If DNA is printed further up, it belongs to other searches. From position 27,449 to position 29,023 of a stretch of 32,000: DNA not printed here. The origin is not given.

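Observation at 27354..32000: Large type I-F CRISPR array sits directly behind a tRNA-fragment/P4-type integrase junction: CRISPR(-Cas) as apparent cargo of a tRNA-targeting island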

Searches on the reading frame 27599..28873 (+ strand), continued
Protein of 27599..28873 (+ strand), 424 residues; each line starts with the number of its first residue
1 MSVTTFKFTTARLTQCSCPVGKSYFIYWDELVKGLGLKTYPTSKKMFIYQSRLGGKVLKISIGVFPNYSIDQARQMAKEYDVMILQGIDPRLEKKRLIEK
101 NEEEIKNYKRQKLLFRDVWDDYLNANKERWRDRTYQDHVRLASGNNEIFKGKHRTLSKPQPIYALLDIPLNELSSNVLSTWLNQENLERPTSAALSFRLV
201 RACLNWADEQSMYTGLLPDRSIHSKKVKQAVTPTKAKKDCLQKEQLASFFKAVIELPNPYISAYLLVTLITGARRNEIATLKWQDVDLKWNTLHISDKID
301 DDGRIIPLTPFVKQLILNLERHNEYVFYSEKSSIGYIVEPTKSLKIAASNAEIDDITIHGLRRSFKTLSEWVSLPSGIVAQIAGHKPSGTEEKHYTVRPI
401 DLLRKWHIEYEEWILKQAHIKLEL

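Call 34: find_encoding_contigs(protein=P0008, flank=10000, max_places=2)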
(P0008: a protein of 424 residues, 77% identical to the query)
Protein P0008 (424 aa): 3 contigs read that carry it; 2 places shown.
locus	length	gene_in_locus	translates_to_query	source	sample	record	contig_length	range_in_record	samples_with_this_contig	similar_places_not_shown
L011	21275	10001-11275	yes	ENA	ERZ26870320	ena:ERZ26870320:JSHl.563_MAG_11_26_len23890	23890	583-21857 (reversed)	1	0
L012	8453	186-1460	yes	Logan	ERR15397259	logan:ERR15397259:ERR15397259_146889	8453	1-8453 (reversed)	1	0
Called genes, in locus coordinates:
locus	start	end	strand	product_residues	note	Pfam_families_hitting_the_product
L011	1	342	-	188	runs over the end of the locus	PF04186:FxsA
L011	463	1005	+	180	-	PF02075:RuvC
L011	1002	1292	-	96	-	PF00708:Acylphosphatase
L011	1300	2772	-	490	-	PF03853:YjeF_N, PF01256:Carb_kinase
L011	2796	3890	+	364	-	PF08331:QueG_DUF1730, PF13484:Fer4_16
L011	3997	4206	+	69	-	-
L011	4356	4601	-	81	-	-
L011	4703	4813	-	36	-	-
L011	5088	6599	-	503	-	PF00171:Aldedh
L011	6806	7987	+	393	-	PF26965:MimR_N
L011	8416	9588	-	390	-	PF00465:Fe-ADH, PF13685:Fe-ADH_2, PF25137:ADH_Fe_C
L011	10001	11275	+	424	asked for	PF13356:Arm-DNA-bind_3, PF00589:Phage_integrase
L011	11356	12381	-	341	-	PF00682:HMGL-like, PF07836:DmpG_comm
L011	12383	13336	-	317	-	PF01118:Semialdhyde_dh, PF01408:GFO_IDH_MocA (weak), PF09290:AcetDehyd-dimer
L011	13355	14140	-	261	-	PF01557:FAA_hydrolase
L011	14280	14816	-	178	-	PF13669:Glyoxalase_4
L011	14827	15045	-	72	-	PF13459:Fer4_15 (weak)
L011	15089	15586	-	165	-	PF00866:Ring_hydroxyl_B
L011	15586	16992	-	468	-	PF00355:Rieske, PF00848:Ring_hydroxyl_A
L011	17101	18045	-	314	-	PF22677:Ble-like_N (faint), PF00903:Glyoxalase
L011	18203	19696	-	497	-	PF00171:Aldedh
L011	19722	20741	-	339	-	PF00701:DHDPS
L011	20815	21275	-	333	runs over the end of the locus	PF02423:OCD_Mu_crystall, PF03807:F420_oxidored (weak)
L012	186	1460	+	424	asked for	PF13356:Arm-DNA-bind_3, PF00589:Phage_integrase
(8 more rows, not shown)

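Call 60: search_protein_families(library=pfam, proteins=[L003:11681-12478:+, L003:12609-13724:-, L003:14012-15313:+, L003:15373-16389:+, L003:17144-18316:-, L003:18365-19327:-, L003:19376-20101:+, L003:20162-21031:-, L003:8361-9335:-, L003:7508-8308:-], max_evalue=0.001)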
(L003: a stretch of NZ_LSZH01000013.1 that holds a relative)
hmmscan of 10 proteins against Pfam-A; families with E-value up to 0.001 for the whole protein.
L003:11681-12478:+ (265 aa): 1 family
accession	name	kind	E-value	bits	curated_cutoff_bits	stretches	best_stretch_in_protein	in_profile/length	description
PF05721.19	PhyH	-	4.7e-25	89.6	22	1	11-220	1-213/213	Phytanoyl-CoA dioxygenase (PhyH)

L003:12609-13724:- (371 aa): 5 families
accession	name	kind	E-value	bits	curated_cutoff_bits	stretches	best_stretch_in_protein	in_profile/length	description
PF00107.32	ADH_zinc_N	-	2.1e-25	89.6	31.8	1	197-327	1-124/129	Zinc-binding dehydrogenase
PF08240.17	ADH_N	-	1.6e-21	76.9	23.5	1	27-155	2-102/104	Alcohol dehydrogenase GroES-like domain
PF13602.12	ADH_zinc_N_2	-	0.00032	22.1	27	1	231-362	2-128/134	Zinc-binding dehydrogenase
PF16912.11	Glu_dehyd_C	-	0.00042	20.3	34.9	0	185-369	29-211/211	Glucose dehydrogenase C-terminus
PF02254.24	TrkA_N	-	0.00089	20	23.8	0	190-236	1-45/116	TrkA-N domain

L003:14012-15313:+ (433 aa): 13 families
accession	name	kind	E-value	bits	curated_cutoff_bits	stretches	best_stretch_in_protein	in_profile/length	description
PF13738.12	Pyr_redox_3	-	7.4e-31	108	30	1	20-211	1-199/305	Pyridine nucleotide-disulphide oxidoreductase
PF00743.25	FMO-like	-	3.8e-13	49.2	22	1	52-206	47-213/532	Flavin-binding monooxygenase-like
PF07992.20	Pyr_redox_2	-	6.8e-13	49.1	26.1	1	18-204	2-170/291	Pyridine nucleotide-disulphide oxidoreductase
PF01266.30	DAO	-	5.1e-10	39.8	27.9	0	18-52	1-37/353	FAD dependent oxidoreductase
PF13434.12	Lys_Orn_oxgnase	-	1.9e-08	34.3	21.3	1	83-204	89-216/339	L-lysine 6-monooxygenase/L-ornithine 5-monooxygenase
PF01494.25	FAD_binding_3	-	2.6e-08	34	22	0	17-49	2-34/349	FAD binding domain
PF00070.33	Pyr_redox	-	6e-07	30.3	22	0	179-204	2-27/82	Pyridine nucleotide-disulphide oxidoreductase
PF03486.20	HI0933_like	-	1.2e-05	25.4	50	0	179-204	3-28/244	HI0933-like protein Rossmann domain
PF13454.12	NAD_binding_9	-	2.3e-05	24.9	21.8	0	79-144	83-154/155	FAD-NAD(P)-binding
PF05834.18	Lycopene_cycl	-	2.5e-05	23.9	23.4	0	179-223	2-44/380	Lycopene cyclase protein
PF13450.12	NAD_binding_8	-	6.6e-05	23.5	21.9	0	21-51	1-32/68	NAD(P)-binding Rossmann-like domain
PF01134.28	GIDA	-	0.0002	21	22.1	0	179-205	2-28/391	Glucose inhibited division protein A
PF01946.23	Thi4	-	0.00084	19.1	26.2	0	9-47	10-49/235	Thi4 family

L003:15373-16389:+ (338 aa): 1 family
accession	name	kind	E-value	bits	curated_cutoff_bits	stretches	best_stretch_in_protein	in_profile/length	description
PF02668.22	TauD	-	2.6e-34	119.8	27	1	66-311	12-267/267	Taurine catabolism dioxygenase TauD, TfdA family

L003:17144-18316:- (390 aa): 0 families

L003:18365-19327:- (320 aa): 1 family
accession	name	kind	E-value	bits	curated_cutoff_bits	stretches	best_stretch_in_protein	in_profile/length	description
PF00497.25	SBP_bac_3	-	2.1e-34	118.6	26.4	1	81-304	2-129/132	Bacterial extracellular solute-binding proteins, family 3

L003:19376-20101:+ (241 aa): 1 family
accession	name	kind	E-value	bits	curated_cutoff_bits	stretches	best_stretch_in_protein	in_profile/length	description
PF00596.27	Aldolase_II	-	8.4e-37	127.3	22.2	1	11-189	3-182/183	Class II Aldolase and Adducin N-terminal domain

L003:20162-21031:- (289 aa): 1 family
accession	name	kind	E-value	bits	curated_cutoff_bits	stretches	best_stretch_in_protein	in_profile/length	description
PF05721.19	PhyH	-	1.6e-31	110.7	22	1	10-224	1-211/213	Phytanoyl-CoA dioxygenase (PhyH)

L003:8361-9335:- (324 aa): 1 family
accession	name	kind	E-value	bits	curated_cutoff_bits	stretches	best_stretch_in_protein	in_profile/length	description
PF13557.12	Phenol_MetA_deg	-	7.4e-24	85.6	22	1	71-300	10-238/242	Putative MetA-pathway of phenol degradation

L003:7508-8308:- (266 aa): 4 families
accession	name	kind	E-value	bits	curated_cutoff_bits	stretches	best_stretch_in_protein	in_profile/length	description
PF13561.12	adh_short_C2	-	2.5e-40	139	27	1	12-258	1-235/236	Enoyl-(Acyl carrier protein) reductase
PF00106.31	adh_short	-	6.9e-37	127.3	26.6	1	7-190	2-184/195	short chain dehydrogenase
PF08659.16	KR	-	5.7e-08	33.3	22.6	1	8-168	3-162/180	KR domain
PF00107.32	ADH_zinc_N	-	0.00014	22.2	31.8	1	16-73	1-53/129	Zinc-binding dehydrogenase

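Call 79: search_dna_similar(query=window:27599-28873:+, collection=plasmids, mode=protein, max_evalue=1e-20, max_rows=15)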
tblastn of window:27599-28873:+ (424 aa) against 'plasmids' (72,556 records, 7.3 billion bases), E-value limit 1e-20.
Records with a match: 13; places in all: 13; records where one place covers at least 80% of the query: 9.
Best place of each record, by identity: <60% 13.
By first word of the organism name: Escherichia 7; Acinetobacter 3; Burkholderia 2; Legionella 1.
By predicted mobility (MOB-suite, as given by PLSDB): conjugative 7; non-mobilizable 3; mobilizable 3.
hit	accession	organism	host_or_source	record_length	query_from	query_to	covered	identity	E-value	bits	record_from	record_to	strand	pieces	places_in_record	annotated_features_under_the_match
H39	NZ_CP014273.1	Escherichia coli K-12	cell culture,laboratory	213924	1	423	100%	41.2%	7e-94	316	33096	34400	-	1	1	integrase family protein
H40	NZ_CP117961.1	Escherichia coli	Homo sapiens,pure cell culture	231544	1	423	100%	41.2%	7e-94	316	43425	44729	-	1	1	intF: integrase family protein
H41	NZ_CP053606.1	Escherichia coli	cell culture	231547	1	423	100%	41.2%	7e-94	316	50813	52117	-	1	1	intF: integrase family protein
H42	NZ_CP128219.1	Escherichia coli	Cell Culture,Laboratory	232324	1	423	100%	41.2%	7e-94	316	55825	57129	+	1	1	intF: integrase family protein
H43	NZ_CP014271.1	Escherichia coli K-12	cell culture,laboratory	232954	1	423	100%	41.2%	7e-94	316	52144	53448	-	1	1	intF: integrase family protein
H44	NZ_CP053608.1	Escherichia coli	-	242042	1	423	100%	41.2%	7e-94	316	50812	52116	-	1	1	intF: integrase family protein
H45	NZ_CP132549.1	Escherichia coli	cell culture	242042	1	423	100%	41.2%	7e-94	316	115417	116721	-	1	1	integrase family protein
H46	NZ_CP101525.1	Burkholderia arboris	mixed culture,soil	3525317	3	423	99%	38.9%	8e-98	327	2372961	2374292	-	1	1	none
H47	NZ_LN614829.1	Legionella fallonii LLAP-10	-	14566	27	416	92%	26.4%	7e-27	120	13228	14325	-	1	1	integrase family protein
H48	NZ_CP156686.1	Burkholderia stagnalis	Bacterial cells,soils collected in ...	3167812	225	422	46%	51.0%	7e-40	211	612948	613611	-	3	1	none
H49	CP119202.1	Acinetobacter soli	Homo sapiens,blood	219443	323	422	24%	53.0%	3e-23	110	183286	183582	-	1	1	hypothetical protein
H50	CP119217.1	Acinetobacter soli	Homo sapiens,blood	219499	323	422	24%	53.0%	3e-23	110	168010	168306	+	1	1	hypothetical protein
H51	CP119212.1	Acinetobacter soli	Homo sapiens,blood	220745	323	422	24%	53.0%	3e-23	110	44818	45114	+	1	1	hypothetical protein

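Call 80: search_dna_similar(query=window:27599-28873:+, collection=phages, mode=protein, max_evalue=1e-20, max_rows=15)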
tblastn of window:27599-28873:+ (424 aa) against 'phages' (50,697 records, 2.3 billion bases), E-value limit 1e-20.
No match.

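Call 81: find_encoding_contigs(protein=P0004, flank=10000, max_places=3)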
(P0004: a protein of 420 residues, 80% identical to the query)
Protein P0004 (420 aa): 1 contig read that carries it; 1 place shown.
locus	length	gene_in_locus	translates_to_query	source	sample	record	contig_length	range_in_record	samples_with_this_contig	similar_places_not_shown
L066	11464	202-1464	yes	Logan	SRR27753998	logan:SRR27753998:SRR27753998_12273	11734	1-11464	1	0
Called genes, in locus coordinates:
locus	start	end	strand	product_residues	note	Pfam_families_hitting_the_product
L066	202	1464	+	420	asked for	PF13356:Arm-DNA-bind_3, PF00589:Phage_integrase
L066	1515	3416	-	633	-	PF09848:SLFN-g3_helicase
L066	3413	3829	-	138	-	PF00293:NUDIX, PF14815:NUDIX_4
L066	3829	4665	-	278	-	PF26348:SRA_ScoMcrA, PF01844:HNH, PF14279:HNH_5 (faint)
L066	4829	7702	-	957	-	PF04313:HSDR_N, PF04851:ResIII, PF00270:DEAD, PF18766:SWI2_SNF2, PF22679:T1R_D3-like, PF12008:EcoR124_C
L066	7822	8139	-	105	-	-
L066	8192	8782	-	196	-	-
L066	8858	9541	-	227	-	-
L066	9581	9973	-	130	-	-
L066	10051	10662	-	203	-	-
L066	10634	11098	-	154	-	-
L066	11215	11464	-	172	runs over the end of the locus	?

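Call 82: find_encoding_contigs(protein=P0016, flank=10000, max_places=6)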
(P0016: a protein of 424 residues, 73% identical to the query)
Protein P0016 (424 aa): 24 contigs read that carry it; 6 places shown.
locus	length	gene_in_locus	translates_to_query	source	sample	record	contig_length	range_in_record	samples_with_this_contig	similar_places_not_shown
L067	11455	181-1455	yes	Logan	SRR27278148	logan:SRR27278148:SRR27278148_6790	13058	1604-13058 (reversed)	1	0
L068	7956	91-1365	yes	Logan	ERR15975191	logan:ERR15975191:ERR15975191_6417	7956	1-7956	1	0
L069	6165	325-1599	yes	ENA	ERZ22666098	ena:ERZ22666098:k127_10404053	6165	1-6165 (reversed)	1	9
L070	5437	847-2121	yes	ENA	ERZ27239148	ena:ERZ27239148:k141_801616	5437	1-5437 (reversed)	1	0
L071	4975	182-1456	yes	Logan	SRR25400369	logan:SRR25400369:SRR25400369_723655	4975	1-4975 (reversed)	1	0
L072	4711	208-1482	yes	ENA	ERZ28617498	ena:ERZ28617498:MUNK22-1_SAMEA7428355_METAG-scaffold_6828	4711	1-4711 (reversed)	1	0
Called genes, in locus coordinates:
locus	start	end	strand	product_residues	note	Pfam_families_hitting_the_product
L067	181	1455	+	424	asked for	PF13356:Arm-DNA-bind_3, PF00589:Phage_integrase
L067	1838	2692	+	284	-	-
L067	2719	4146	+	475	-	-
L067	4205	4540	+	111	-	PF14020:DUF4236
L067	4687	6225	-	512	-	PF00069:Pkinase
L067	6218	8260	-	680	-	PF13672:PP2C_2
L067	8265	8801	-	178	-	-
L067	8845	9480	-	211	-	PF00092:VWA, PF13519:VWA_2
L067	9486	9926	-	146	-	-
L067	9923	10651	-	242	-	PF00691:OmpA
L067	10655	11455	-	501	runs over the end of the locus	-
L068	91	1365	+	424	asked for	PF13356:Arm-DNA-bind_3, PF00589:Phage_integrase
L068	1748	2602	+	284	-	-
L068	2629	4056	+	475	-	-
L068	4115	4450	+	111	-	PF14020:DUF4236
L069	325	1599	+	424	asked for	PF13356:Arm-DNA-bind_3, PF00589:Phage_integrase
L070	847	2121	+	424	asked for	PF13356:Arm-DNA-bind_3, PF00589:Phage_integrase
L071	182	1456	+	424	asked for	PF13356:Arm-DNA-bind_3, PF00589:Phage_integrase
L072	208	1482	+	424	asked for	PF13356:Arm-DNA-bind_3, PF00589:Phage_integrase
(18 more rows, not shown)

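Call 97: search_protein_families(library=pfam, proteins=[L067:1838-2692:+, L067:2719-4146:+, L066:7822-8139:-, L066:8192-8782:-, L066:8858-9541:-, L066:10051-10662:-, L006:1708-2787:-], max_evalue=0.001)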
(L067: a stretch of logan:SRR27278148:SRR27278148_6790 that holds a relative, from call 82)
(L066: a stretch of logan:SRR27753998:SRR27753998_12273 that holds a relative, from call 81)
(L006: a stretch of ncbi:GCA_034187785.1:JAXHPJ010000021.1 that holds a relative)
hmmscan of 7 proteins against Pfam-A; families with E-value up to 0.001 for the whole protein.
L067:1838-2692:+ (284 aa): 2 families
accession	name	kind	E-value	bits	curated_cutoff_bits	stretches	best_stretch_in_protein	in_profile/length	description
PF06103.16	DUF948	-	0.00023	21.7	37.2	0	179-249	5-75/89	Bacterial protein of unknown function (DUF948)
PF06160.17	EzrA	-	0.00094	18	39.6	0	9-94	317-400/557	Septation ring formation regulator, EzrA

L067:2719-4146:+ (475 aa): 0 families

L066:7822-8139:- (105 aa): 0 families

L066:8192-8782:- (196 aa): 0 families

L066:8858-9541:- (227 aa): 0 families

L066:10051-10662:- (203 aa): 0 families

L006:1708-2787:- (359 aa): 0 families
